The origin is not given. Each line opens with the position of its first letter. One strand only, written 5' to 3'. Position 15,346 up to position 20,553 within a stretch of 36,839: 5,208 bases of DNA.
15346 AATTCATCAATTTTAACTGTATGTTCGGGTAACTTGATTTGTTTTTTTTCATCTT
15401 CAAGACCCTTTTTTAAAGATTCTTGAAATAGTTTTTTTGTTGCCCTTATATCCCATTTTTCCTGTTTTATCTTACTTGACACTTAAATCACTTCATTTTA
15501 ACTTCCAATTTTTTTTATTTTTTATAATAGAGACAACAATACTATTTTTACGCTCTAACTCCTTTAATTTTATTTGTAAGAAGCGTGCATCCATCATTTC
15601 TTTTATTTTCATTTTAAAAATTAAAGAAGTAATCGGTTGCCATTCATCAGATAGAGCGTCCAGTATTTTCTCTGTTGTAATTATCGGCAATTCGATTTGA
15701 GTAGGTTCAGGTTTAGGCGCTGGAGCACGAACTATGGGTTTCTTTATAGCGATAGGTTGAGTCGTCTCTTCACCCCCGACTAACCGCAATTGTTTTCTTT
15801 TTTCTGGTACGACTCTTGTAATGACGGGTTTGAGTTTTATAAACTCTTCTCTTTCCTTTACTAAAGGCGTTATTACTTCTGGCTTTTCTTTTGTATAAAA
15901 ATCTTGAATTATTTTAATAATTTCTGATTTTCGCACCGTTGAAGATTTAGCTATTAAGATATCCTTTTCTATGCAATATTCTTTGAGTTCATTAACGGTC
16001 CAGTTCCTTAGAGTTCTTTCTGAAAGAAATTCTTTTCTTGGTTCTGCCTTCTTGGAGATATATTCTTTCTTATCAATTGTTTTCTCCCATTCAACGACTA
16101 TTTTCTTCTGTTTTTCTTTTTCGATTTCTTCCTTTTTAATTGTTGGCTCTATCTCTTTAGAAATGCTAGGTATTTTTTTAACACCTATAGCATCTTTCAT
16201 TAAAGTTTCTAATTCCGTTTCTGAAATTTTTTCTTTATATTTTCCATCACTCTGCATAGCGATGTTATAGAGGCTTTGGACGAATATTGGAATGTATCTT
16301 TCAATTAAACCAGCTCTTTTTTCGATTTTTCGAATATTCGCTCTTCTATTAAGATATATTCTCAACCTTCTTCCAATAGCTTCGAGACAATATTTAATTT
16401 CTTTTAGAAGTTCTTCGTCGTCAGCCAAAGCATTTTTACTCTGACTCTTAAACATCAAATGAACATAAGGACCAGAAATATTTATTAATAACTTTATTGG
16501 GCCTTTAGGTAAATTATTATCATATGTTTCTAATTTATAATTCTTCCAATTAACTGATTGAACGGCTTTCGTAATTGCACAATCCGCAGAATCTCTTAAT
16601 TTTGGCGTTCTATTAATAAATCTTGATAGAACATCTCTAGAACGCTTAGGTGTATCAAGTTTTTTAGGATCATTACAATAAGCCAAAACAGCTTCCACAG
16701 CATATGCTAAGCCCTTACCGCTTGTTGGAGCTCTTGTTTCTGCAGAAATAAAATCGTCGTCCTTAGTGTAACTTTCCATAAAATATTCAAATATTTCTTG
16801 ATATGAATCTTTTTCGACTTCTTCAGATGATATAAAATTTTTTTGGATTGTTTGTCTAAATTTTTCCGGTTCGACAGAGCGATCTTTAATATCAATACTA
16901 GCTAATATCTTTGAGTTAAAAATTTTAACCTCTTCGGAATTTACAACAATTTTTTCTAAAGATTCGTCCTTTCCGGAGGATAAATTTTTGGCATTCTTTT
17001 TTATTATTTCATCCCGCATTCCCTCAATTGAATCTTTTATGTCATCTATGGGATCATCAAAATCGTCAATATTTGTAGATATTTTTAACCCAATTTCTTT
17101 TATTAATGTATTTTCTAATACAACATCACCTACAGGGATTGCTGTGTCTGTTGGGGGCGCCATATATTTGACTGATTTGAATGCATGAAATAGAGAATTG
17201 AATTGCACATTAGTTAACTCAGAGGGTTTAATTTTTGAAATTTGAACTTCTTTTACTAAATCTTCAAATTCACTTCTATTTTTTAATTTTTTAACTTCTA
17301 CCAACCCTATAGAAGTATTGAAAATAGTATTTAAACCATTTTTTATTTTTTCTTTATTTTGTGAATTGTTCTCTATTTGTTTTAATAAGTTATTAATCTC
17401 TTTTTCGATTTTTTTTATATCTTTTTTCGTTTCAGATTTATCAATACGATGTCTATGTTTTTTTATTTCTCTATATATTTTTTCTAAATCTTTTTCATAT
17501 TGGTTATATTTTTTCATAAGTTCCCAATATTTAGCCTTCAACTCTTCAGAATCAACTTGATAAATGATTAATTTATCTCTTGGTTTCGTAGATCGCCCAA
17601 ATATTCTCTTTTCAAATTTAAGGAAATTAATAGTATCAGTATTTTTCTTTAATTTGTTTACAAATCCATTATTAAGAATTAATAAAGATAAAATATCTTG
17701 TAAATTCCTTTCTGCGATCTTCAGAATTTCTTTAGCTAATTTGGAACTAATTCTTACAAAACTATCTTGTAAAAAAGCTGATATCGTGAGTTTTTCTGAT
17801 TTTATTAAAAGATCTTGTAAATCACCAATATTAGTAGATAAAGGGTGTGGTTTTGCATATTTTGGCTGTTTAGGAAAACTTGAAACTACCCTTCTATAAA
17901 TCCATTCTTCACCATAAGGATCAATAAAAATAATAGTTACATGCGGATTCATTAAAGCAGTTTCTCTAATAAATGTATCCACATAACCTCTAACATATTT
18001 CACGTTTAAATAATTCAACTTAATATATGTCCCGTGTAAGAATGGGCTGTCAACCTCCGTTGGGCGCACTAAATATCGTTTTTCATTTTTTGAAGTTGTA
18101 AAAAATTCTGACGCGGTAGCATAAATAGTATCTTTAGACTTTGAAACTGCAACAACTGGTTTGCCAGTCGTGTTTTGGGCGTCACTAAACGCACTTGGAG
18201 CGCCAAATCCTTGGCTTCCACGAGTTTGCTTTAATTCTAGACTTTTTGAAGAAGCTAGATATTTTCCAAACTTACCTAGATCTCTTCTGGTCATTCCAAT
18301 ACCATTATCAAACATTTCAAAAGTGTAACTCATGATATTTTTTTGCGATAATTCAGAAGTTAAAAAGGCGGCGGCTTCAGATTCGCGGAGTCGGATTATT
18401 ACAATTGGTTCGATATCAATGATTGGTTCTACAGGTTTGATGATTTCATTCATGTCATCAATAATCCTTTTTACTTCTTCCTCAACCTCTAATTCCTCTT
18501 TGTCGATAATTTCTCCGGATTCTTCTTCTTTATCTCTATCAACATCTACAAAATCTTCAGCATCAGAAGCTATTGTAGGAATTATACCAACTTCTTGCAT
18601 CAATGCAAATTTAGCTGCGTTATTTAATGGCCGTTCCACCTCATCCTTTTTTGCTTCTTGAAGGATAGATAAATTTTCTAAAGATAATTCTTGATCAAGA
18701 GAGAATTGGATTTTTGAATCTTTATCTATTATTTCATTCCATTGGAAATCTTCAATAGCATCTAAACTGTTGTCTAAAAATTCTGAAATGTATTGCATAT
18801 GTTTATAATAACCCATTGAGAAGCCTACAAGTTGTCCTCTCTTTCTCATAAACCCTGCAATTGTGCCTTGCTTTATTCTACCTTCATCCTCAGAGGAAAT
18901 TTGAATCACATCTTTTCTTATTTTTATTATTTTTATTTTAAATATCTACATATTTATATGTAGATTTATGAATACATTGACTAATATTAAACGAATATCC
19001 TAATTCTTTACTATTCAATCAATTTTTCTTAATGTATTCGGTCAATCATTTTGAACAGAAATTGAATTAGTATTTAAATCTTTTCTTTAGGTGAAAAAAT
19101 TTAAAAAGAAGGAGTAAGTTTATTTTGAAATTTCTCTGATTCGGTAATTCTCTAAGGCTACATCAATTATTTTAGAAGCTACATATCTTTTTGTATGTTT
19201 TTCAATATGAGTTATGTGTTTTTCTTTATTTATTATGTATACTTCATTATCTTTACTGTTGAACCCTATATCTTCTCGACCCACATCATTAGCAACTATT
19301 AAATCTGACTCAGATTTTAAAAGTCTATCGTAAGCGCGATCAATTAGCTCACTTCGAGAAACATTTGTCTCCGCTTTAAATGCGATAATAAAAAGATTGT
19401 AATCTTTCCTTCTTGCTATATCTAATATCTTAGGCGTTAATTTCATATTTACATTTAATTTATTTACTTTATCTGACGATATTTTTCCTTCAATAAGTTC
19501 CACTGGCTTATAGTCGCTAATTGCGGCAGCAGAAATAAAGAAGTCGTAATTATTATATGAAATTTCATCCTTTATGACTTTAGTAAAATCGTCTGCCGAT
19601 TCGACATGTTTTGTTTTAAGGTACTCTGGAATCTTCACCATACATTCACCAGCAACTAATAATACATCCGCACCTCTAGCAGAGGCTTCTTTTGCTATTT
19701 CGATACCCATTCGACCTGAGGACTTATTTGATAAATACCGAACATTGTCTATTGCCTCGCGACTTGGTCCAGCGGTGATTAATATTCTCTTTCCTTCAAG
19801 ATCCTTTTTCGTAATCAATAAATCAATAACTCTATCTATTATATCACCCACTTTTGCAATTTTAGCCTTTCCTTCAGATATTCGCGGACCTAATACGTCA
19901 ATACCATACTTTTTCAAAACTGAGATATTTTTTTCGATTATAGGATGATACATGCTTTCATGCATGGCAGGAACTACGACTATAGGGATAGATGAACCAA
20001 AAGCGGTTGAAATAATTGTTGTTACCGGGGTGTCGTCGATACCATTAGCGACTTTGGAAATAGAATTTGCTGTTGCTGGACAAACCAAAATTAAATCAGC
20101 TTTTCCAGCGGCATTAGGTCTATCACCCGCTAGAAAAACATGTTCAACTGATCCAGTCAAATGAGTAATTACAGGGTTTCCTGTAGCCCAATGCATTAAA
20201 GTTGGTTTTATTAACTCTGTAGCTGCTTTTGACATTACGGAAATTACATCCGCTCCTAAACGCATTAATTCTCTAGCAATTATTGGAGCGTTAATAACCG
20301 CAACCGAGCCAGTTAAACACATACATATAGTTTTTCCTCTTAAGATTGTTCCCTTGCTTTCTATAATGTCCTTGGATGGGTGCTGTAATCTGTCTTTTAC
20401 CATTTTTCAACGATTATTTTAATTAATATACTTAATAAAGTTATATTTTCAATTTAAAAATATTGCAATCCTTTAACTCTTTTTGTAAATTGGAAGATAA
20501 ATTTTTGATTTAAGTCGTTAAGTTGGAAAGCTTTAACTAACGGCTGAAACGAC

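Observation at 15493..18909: Topo VI subunit B about twice the canonical length: three insertions plus a DNA-binding-like C-terminal extension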

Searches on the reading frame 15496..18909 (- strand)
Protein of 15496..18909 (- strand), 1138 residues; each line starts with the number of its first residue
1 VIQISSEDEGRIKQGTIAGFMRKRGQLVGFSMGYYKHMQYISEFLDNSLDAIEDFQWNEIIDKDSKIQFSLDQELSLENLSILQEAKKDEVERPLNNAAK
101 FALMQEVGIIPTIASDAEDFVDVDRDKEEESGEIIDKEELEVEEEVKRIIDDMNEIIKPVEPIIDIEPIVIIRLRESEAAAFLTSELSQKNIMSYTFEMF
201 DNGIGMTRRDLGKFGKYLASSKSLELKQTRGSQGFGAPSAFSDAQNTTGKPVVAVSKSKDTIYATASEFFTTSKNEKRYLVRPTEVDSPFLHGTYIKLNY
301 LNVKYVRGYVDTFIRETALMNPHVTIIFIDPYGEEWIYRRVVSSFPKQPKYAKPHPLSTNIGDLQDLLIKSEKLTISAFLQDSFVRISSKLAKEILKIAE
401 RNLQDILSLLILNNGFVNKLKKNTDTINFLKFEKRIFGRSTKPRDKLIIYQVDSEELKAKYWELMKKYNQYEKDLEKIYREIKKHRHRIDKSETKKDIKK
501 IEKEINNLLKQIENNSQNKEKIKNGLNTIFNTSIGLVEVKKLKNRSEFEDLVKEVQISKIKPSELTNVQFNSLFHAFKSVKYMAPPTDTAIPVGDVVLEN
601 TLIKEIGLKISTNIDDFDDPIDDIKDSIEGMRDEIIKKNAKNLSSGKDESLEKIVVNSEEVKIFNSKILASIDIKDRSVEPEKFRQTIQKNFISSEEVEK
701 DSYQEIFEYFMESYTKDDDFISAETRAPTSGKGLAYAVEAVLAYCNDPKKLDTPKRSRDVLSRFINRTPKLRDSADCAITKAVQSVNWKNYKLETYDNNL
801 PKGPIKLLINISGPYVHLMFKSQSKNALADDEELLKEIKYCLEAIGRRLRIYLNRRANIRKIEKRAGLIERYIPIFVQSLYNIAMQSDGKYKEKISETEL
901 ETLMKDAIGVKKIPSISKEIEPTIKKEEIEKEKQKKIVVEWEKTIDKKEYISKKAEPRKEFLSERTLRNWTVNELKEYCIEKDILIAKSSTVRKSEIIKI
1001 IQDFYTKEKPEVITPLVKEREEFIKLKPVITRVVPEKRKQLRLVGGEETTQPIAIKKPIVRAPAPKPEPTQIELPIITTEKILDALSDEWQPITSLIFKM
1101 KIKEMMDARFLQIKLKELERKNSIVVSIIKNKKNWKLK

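Call 4: search_protein_families(library=pfam, proteins=[window:15496-18909:-], max_evalue=1)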
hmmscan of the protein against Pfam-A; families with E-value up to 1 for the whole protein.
window:15496-18909:- (1138 aa): 7 families
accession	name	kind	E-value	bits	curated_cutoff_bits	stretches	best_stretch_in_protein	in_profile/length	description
PF09239.17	Topo-VIb_trans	-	2.2e-26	93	24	1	717-864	23-158/159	Topoisomerase VI B subunit, transducer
PF13589.12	HATPase_c_3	-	0.0031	18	25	1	198-269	37-105/137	Histidine kinase-, DNA gyrase B-, and HSP90-like ATPase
PF06008.19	Laminin_I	-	0.0097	16.1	34.6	1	465-538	18-89/259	Laminin Domain I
PF16763.10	Spidroin_N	-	0.062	13.8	27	1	492-540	27-75/125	Major ampullate spidroin 1, spider silk protein 1, N-term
PF07817.19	GLE1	-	0.097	12.4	24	1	474-533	2-59/250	GLE1-like protein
PF10241.14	KxDL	-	0.21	12.3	27.2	1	454-514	22-80/86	Uncharacterized conserved protein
PF09969.14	DUF2203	-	1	10.5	24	0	463-516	17-73/122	Uncharacterized conserved protein (DUF2203)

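Call 5: search_protein_families(library=ncbifam, proteins=[window:15496-18909:-], max_evalue=1)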
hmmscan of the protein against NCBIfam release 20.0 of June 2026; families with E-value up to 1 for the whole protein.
window:15496-18909:- (1138 aa): 4 families
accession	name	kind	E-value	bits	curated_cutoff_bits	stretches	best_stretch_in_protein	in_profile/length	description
NF003218.0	PRK04184.1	equivalog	2.2e-91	307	274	3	548-933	275-535/539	DNA topoisomerase VI subunit B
TIGR01052.1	top6b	equivalog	1.6e-87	294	380.7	3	192-604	62-325/488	DNA topoisomerase VI subunit B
NF011439.0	PRK14868.1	equivalog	8.8e-53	179.6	1310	2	195-397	82-284/795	DNA topoisomerase VI subunit B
NF011438.0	PRK14867.1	equivalog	1.1e-45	156.3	1143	2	193-602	71-474/659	DNA topoisomerase VI subunit B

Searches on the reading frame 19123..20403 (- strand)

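Call 59: search_protein_families(library=pfam, proteins=[window:19123-20403:-], max_evalue=0.01)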
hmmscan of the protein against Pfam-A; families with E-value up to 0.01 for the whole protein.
window:19123-20403:- (427 aa): 2 families
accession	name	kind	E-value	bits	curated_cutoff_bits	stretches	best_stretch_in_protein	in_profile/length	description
PF04127.22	DFP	-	2.1e-55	187.9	22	1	202-391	1-186/186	DNA/pantothenate metabolism flavoprotein C-terminal domain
PF02441.25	Flavoprotein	-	3e-25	89.1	22.7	1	24-196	1-162/162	Flavoprotein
